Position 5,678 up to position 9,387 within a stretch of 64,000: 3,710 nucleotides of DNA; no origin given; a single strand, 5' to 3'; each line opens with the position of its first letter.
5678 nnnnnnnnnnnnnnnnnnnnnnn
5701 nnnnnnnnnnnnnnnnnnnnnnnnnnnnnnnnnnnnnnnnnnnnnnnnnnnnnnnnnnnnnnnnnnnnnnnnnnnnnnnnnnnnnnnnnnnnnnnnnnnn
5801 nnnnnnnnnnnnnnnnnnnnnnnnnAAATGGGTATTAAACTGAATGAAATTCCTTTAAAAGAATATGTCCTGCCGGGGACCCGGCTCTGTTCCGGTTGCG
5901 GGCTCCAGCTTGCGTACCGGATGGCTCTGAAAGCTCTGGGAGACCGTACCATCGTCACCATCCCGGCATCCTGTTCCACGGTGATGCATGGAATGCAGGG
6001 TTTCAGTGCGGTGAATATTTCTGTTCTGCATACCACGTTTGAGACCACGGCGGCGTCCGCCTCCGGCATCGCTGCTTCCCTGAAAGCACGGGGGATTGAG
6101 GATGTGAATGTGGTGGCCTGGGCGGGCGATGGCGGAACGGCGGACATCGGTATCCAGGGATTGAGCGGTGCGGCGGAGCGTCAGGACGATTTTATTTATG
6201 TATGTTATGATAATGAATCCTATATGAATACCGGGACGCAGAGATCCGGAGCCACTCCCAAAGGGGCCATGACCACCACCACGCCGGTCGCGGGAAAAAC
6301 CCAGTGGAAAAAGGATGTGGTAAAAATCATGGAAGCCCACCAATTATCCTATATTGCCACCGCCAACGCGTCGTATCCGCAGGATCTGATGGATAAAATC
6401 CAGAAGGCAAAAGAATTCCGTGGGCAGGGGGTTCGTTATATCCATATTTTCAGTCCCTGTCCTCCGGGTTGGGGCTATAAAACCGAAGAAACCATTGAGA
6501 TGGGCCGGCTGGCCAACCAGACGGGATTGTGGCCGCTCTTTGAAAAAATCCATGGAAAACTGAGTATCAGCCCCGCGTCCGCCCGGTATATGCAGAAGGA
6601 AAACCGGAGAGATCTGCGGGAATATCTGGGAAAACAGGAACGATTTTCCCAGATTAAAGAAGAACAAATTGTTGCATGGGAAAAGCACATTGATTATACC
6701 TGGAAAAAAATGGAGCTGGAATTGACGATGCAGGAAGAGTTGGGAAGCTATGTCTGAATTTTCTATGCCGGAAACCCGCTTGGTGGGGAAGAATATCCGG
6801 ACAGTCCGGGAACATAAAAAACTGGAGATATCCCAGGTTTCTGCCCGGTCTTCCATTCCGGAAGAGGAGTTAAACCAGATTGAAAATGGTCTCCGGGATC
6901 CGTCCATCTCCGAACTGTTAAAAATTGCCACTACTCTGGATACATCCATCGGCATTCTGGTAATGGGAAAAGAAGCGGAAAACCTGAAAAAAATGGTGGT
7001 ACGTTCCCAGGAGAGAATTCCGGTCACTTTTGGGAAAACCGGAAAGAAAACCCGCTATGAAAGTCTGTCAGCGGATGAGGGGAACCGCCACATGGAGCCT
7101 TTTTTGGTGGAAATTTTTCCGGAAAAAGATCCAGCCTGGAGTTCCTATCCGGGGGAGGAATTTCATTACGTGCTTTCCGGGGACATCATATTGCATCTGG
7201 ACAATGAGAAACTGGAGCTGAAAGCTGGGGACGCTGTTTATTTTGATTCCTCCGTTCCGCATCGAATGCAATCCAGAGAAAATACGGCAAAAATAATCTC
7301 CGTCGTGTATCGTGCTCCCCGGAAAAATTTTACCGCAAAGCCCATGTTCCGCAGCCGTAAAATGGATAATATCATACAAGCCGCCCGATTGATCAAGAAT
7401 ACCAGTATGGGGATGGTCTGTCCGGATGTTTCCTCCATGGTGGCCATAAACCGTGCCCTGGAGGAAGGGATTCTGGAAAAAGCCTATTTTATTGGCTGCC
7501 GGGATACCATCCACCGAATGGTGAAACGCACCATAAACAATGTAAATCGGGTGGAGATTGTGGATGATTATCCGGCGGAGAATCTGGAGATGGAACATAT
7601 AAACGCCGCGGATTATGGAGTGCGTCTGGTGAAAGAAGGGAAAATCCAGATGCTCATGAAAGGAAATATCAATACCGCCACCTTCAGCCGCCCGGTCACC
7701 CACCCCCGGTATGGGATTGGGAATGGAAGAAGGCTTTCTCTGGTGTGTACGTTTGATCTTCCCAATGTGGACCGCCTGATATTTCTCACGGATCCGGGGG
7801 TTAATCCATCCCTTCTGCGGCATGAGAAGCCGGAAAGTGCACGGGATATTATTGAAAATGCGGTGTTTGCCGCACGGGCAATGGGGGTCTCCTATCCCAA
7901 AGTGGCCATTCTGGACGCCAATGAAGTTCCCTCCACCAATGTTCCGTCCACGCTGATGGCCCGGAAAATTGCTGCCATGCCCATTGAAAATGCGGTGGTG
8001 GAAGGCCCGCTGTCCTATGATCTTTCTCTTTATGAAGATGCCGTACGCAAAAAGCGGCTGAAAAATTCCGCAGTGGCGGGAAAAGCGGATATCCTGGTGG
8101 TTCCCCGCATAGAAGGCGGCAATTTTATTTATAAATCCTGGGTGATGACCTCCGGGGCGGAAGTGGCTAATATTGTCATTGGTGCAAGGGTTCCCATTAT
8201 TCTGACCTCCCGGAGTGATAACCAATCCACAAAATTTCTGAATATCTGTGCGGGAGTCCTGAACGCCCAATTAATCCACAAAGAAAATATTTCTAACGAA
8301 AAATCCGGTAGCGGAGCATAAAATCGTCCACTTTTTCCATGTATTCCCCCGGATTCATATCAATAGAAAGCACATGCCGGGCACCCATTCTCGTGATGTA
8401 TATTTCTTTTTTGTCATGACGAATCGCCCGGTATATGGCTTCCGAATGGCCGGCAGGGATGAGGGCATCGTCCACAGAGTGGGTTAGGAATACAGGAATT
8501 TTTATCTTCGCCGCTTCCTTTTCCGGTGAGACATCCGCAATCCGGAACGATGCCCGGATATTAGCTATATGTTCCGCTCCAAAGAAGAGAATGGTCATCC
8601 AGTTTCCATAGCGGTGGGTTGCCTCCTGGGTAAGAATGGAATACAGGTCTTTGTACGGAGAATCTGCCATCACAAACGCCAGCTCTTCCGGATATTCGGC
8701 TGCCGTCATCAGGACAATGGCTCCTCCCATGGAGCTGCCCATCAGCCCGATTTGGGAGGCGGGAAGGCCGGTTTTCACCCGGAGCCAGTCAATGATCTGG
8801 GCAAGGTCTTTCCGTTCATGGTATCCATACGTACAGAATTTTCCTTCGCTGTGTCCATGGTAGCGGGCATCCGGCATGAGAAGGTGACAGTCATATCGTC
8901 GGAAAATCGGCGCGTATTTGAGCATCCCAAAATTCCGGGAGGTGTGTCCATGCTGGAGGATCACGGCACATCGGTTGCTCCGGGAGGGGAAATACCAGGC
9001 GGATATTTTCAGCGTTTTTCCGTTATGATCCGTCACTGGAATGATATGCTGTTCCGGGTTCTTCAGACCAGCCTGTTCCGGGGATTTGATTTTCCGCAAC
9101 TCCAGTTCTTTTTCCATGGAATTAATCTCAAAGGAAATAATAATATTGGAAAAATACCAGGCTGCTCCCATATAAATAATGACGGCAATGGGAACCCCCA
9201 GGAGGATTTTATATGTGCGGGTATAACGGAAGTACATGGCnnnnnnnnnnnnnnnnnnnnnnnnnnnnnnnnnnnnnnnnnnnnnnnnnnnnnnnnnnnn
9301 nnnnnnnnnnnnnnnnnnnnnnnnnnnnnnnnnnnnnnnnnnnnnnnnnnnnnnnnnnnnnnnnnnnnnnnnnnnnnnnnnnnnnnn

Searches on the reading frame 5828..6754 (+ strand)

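Call 77: search_protein_families(library=pfam, proteins=[window:5828-6754:+], max_evalue=0.001)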
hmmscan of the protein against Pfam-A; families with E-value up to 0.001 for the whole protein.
window:5828-6754:+ (309 aa): 2 families
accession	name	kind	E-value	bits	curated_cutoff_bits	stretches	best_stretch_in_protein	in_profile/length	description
PF02775.26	TPP_enzyme_C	-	1.2e-19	71.1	21.9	1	60-206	20-150/151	Thiamine pyrophosphate enzyme, C-terminal TPP binding domain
PF13292.11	DXP_synthase_N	-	0.00021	21.1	21.2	1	54-205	92-243/274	1-deoxy-D-xylulose-5-phosphate synthase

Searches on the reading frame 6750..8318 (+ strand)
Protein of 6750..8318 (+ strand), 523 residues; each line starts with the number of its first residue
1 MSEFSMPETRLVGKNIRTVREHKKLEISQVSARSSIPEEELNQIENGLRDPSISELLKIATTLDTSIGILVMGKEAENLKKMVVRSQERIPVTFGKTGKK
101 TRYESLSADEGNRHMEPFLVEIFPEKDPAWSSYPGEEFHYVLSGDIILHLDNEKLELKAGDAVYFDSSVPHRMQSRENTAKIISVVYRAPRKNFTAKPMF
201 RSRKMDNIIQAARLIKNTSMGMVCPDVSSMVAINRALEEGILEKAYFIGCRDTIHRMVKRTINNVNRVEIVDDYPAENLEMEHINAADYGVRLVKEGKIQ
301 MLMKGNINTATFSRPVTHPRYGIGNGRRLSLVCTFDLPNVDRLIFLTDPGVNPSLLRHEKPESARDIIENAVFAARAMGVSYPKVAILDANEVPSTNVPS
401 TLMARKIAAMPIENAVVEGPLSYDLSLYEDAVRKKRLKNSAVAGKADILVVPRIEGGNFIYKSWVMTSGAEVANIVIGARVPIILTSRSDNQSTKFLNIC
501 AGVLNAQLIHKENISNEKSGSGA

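Call 75: search_protein_families(library=pfam, proteins=[window:6750-8318:+], max_evalue=0.0001)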
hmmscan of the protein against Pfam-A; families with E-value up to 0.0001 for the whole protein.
window:6750-8318:+ (523 aa): 5 families
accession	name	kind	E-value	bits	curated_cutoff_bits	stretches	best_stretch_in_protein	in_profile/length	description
PF01515.24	PTA_PTB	-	1.7e-24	87.2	24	1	285-495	103-311/319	Phosphate acetyl/butaryl transferase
PF07883.17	Cupin_2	-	4.8e-13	49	27.2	1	120-184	3-68/70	Cupin domain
PF01381.28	HTH_3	-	3.9e-09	36.8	23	1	16-68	1-53/55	Helix-turn-helix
PF12844.13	HTH_19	-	9.6e-07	29.1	30.2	1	13-73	1-61/64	Helix-turn-helix domain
PF12852.13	Cupin_6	-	8.9e-05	22.8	26.7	0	136-188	35-90/183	Cupin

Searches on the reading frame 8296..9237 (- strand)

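Call 77: search_protein_families(library=pfam, proteins=[window:8296-9237:-], max_evalue=0.001)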
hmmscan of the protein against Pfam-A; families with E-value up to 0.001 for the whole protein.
window:8296-9237:- (314 aa): 11 families
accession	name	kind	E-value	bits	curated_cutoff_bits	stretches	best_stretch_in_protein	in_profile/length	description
PF02129.25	Peptidase_S15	-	2e-15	57.7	23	1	121-212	56-147/262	X-Pro dipeptidyl-peptidase (S15 family)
PF12146.15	Hydrolase_4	-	3.3e-14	53.2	27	2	88-194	3-109/239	Serine aminopeptidase, S33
PF00326.27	Peptidase_S9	-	4.6e-12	46.3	22.6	1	137-310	40-209/213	Prolyl oligopeptidase family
PF00561.26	Abhydrolase_1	-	4.5e-11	43.3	25.8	1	116-198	27-108/245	alpha/beta hydrolase fold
PF00756.26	Esterase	-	1.1e-07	32.3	22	1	146-199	100-153/251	Putative esterase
PF02230.22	Abhydrolase_2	-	2.5e-07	31.2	23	1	145-208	90-152/217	Phospholipase/Carboxylesterase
PF12697.13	Abhydrolase_6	-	7.4e-06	27.2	26.3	1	96-193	5-93/217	Alpha/beta hydrolase family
PF05448.18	AXE1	-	2.1e-05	23.9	21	1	159-287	174-303/321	Acetyl xylan esterase (AXE1)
PF01738.24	DLH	-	4.2e-05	23.7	21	0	144-289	80-187/217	Dienelactone hydrolase family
PF12740.14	PETase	-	0.00013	21.9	28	0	221-294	143-217/263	PET hydrolase-like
PF08840.17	BAAT_C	-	0.00017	22.2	20.9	1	149-266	10-133/210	BAAT / Acyl-CoA thioester hydrolase C terminal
